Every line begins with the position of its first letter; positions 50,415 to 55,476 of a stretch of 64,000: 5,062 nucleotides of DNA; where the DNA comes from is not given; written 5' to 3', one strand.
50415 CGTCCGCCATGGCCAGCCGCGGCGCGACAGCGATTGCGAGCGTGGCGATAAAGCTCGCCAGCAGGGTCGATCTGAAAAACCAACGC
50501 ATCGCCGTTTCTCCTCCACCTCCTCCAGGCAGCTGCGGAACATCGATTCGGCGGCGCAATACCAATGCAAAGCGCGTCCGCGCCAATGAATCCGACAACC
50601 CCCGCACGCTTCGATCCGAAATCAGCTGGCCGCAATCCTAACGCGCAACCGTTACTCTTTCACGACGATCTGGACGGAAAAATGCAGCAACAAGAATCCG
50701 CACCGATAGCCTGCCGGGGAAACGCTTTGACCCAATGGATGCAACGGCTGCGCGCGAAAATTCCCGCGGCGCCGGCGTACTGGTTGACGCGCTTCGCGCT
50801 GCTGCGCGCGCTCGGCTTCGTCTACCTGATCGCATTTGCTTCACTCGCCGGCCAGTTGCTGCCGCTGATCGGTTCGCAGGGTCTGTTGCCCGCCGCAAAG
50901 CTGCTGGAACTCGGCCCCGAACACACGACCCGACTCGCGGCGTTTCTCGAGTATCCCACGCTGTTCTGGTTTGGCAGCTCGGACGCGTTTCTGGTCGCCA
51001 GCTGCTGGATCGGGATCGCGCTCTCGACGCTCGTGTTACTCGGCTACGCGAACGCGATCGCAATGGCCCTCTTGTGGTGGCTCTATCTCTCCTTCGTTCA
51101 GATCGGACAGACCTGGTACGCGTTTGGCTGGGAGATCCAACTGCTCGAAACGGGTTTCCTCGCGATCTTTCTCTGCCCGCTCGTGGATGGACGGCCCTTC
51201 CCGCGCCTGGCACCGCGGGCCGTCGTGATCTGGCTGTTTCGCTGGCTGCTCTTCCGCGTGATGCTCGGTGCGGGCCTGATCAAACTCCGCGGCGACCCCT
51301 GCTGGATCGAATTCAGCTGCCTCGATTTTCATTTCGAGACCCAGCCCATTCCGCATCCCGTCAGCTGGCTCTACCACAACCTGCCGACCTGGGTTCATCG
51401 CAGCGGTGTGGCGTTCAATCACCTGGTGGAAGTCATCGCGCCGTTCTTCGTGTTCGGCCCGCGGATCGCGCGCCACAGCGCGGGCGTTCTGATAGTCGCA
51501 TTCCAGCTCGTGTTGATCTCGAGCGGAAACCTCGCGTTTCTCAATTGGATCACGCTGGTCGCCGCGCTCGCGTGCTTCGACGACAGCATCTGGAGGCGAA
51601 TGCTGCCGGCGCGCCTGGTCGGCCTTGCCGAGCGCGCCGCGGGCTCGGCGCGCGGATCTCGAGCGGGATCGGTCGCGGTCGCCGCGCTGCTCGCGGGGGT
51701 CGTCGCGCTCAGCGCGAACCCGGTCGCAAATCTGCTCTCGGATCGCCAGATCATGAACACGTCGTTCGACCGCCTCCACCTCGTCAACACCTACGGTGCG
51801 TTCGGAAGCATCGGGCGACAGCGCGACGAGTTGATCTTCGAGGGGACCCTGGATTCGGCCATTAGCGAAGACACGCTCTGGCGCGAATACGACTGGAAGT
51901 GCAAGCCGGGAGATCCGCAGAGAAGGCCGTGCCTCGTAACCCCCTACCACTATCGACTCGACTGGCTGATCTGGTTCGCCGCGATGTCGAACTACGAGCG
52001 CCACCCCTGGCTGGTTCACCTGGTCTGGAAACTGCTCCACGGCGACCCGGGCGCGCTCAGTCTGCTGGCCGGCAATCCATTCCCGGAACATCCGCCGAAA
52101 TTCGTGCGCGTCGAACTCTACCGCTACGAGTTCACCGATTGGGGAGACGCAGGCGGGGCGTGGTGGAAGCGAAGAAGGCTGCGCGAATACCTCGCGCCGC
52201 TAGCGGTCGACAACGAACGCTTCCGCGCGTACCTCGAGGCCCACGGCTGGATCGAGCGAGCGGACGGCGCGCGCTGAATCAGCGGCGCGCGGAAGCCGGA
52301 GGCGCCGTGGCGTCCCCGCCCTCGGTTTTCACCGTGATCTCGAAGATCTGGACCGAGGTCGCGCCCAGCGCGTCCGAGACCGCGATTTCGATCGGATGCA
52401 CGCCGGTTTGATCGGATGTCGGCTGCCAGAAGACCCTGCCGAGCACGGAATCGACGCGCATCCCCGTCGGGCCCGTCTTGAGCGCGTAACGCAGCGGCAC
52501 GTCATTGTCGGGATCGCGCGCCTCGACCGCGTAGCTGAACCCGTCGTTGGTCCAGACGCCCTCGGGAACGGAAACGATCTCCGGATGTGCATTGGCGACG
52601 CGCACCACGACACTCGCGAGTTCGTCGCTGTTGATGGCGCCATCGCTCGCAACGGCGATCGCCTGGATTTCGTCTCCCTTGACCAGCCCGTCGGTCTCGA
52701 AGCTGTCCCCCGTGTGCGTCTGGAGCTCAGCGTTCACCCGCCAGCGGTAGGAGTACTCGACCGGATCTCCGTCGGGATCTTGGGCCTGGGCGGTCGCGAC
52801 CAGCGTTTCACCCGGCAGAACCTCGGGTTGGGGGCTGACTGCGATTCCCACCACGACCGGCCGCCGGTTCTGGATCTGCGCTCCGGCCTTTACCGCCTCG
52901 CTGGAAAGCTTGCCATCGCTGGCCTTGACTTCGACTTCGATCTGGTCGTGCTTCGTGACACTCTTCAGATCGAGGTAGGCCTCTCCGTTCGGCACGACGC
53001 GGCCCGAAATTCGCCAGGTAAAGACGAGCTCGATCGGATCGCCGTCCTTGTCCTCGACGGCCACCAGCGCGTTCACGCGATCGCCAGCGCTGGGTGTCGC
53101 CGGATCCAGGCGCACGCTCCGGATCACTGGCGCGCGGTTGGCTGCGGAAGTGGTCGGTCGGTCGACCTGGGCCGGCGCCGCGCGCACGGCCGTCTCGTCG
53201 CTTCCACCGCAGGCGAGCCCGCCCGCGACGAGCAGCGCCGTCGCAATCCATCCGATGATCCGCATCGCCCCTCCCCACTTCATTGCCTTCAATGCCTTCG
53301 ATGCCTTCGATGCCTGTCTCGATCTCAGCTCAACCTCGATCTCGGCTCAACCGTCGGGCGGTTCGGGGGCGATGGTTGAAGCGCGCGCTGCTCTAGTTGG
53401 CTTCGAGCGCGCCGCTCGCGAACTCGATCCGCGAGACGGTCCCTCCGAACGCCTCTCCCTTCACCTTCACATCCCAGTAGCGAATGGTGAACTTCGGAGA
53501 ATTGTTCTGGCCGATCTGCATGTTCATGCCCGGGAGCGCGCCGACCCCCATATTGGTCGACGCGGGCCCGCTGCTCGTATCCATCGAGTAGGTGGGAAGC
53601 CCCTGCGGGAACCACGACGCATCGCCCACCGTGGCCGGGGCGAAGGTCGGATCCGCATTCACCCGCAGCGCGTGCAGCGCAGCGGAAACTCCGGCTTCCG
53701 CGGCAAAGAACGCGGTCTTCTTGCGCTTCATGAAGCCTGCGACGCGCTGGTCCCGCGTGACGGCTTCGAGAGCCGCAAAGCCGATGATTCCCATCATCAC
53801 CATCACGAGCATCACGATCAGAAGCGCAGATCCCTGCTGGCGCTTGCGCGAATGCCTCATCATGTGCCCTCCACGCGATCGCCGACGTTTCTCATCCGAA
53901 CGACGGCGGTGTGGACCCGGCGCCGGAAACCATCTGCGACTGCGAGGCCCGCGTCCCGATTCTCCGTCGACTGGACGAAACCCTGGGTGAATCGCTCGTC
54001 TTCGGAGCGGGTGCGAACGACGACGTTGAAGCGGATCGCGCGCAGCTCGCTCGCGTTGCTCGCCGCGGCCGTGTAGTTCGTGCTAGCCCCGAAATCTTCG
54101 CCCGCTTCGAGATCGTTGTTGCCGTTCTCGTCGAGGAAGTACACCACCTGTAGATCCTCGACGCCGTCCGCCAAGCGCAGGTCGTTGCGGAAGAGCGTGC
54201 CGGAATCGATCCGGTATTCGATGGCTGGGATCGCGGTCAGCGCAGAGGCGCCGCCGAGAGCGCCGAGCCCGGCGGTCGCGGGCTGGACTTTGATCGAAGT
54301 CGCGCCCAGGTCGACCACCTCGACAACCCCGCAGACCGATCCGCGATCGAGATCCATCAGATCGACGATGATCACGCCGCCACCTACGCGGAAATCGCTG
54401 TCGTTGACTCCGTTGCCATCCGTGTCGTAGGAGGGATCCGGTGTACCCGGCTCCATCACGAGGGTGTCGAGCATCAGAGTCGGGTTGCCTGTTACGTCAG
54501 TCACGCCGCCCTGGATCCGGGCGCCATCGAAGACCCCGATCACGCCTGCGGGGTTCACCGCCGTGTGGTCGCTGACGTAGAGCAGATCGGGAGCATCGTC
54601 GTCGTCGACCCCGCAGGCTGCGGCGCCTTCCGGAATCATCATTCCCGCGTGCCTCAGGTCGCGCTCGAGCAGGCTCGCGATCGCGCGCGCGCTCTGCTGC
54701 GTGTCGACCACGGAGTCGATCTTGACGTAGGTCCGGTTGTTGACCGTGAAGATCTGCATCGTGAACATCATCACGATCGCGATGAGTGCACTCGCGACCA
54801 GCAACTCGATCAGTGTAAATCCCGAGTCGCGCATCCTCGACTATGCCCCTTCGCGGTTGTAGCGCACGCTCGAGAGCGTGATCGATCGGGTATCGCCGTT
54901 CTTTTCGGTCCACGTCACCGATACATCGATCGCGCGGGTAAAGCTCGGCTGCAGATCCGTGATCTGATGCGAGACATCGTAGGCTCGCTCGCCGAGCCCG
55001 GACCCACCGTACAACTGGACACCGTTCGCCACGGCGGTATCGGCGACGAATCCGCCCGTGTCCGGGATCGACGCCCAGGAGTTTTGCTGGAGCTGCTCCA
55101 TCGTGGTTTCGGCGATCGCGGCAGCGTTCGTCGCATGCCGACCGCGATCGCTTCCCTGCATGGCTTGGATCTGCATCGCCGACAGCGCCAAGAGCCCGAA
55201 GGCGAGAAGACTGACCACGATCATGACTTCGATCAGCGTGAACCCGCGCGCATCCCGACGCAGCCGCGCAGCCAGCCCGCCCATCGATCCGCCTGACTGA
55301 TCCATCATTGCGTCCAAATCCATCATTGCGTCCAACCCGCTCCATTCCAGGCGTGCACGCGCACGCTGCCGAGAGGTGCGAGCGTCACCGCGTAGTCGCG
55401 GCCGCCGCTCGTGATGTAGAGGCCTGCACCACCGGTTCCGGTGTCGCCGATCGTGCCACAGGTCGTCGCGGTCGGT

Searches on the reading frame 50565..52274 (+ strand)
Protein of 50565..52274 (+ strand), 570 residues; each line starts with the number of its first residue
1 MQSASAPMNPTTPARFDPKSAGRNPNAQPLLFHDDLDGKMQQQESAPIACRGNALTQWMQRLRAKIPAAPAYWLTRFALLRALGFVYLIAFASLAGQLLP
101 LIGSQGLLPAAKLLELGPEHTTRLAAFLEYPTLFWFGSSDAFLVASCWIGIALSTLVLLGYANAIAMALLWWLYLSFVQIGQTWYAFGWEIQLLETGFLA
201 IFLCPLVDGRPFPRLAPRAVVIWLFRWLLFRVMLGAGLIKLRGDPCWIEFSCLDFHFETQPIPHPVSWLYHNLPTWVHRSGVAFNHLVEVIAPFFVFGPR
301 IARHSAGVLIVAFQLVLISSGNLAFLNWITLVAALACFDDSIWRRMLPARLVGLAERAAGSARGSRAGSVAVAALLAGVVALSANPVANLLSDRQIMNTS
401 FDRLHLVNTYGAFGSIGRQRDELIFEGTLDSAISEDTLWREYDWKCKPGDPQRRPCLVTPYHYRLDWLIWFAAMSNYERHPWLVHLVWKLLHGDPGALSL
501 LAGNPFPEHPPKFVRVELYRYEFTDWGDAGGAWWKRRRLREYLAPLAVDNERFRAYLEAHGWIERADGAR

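Call 57: search_protein_families(library=pfam, proteins=[window:50565-52274:+], max_evalue=0.01)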
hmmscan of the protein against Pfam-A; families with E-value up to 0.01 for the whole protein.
window:50565-52274:+ (570 aa): 2 families
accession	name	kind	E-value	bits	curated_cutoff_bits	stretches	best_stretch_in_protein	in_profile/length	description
PF06762.20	LMF1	-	1e-60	205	27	1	185-343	1-161/163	Lipase maturation factor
PF25179.1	LMF1_C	-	9.5e-48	162.2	34.2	1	406-543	1-138/139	Lipase maturation factor C-terminal domain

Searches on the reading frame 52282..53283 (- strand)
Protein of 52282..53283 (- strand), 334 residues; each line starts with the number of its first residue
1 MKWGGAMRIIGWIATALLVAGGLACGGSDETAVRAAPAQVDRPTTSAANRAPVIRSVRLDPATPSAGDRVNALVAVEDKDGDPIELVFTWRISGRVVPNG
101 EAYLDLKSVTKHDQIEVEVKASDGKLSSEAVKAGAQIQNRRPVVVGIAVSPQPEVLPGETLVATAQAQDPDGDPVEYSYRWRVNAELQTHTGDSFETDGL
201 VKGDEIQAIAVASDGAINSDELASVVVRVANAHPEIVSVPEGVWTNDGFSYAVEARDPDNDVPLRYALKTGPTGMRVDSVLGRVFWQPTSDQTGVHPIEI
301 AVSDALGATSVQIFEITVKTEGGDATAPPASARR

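Call 57: search_protein_families(library=pfam, proteins=[window:52282-53283:-], max_evalue=0.01)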
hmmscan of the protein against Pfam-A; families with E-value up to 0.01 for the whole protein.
window:52282-53283:- (334 aa): 3 families
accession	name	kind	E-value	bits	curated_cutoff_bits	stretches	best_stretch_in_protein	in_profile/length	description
PF17963.7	Big_9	-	6.3e-08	33.8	23.6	1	255-317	25-89/89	Bacterial Ig domain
PF05345.18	He_PIG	-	7e-08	33.3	24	1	244-318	14-95/96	Putative Ig domain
PF24908.1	Ig_SIBA-E_2nd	-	0.00022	21.8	27.8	1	251-323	18-93/117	Integrin beta-like protein A-E, second Ig-like domain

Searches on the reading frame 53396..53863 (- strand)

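Call 57: search_protein_families(library=pfam, proteins=[window:53396-53863:-], max_evalue=0.01)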
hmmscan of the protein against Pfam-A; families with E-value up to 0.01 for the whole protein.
window:53396-53863:- (156 aa): 1 family
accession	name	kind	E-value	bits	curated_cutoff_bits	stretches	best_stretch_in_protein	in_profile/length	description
PF14341.11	PilX_N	-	1.4e-07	31.8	25.5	1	10-59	1-50/51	PilX N-terminal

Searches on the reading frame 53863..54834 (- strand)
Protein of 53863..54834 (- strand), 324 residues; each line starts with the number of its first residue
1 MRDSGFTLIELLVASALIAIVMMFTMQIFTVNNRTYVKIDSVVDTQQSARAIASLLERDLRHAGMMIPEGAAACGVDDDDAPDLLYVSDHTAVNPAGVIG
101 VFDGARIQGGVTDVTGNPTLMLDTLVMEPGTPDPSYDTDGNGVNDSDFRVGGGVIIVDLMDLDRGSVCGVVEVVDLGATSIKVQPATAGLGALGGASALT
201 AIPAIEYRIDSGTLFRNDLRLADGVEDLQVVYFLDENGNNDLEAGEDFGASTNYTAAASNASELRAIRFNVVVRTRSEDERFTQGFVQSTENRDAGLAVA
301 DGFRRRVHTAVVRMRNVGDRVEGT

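Call 57: search_protein_families(library=pfam, proteins=[window:53863-54834:-], max_evalue=0.01)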
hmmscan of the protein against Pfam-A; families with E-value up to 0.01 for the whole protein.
window:53863-54834:- (324 aa): 2 families
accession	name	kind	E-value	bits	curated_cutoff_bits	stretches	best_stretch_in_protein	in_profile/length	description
PF16074.10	PilW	-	2.2e-08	34.6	26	1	214-316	24-124/124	Type IV Pilus-assembly protein W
PF07963.17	N_methyl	-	3.6e-07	29.9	21.2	1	2-24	3-25/27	Prokaryotic N-terminal methylation motif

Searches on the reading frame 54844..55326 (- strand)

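Call 57: search_protein_families(library=pfam, proteins=[window:54844-55326:-], max_evalue=0.01)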
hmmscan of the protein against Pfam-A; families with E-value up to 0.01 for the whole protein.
window:54844-55326:- (161 aa): 2 families
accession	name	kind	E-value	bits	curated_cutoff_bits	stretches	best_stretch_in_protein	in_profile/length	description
PF07963.17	N_methyl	-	2.8e-08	33.4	21.2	1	23-48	1-26/27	Prokaryotic N-terminal methylation motif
PF22150.1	Tt1218-like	-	0.0036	17.8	27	1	50-84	1-35/76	Type IV pilin Tt1218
